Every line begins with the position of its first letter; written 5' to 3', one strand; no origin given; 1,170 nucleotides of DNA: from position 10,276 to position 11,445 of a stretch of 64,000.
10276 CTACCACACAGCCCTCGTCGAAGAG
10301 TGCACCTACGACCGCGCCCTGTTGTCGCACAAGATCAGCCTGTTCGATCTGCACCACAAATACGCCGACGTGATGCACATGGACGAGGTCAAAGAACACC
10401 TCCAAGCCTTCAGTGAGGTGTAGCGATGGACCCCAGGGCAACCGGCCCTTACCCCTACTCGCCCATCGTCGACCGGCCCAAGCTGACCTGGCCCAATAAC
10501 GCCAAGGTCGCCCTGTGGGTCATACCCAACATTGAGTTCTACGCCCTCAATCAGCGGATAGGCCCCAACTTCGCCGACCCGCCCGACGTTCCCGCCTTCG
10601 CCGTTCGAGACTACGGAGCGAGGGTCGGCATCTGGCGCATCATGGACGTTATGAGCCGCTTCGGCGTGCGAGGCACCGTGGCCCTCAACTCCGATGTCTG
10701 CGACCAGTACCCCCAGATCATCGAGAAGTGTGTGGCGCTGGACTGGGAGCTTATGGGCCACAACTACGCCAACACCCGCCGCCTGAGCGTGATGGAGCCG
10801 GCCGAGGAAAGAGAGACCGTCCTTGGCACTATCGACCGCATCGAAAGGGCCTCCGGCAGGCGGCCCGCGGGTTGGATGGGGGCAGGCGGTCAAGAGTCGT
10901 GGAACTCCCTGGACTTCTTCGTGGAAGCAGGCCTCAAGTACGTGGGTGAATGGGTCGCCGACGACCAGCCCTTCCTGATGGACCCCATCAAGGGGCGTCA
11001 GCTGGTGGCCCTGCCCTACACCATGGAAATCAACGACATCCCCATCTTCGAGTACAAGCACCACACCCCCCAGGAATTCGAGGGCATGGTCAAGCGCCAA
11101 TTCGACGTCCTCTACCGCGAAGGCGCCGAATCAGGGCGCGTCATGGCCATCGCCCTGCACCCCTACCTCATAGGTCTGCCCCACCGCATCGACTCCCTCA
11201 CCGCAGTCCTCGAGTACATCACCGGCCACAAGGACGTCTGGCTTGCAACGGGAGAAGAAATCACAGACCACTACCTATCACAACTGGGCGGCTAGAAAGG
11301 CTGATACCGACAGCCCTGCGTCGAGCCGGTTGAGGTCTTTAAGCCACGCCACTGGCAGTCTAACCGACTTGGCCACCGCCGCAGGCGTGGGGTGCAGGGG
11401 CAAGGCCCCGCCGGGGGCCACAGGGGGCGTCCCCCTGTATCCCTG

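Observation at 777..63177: A structured 95-125 nt intergenic repeat present 18 times, all in the same orientation, with compensatory hairpin changes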

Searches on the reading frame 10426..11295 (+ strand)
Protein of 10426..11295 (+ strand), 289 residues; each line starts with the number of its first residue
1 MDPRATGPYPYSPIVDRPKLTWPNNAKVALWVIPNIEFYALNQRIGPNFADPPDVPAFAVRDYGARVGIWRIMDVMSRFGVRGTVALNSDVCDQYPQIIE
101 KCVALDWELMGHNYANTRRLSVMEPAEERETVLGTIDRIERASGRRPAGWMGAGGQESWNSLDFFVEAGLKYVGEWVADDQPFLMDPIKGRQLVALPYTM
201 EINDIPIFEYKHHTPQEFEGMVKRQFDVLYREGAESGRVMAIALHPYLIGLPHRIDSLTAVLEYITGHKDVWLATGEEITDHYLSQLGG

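Call 81: search_protein_families(library=pfam, proteins=[window:10426-11295:+], max_evalue=0.001)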
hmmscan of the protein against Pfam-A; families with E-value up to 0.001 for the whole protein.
window:10426-11295:+ (289 aa): 1 family
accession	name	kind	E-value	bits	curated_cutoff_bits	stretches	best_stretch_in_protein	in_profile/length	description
PF01522.26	Polysacc_deac_1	-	9.5e-07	29.3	23.1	1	62-173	14-124/124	Polysaccharide deacetylase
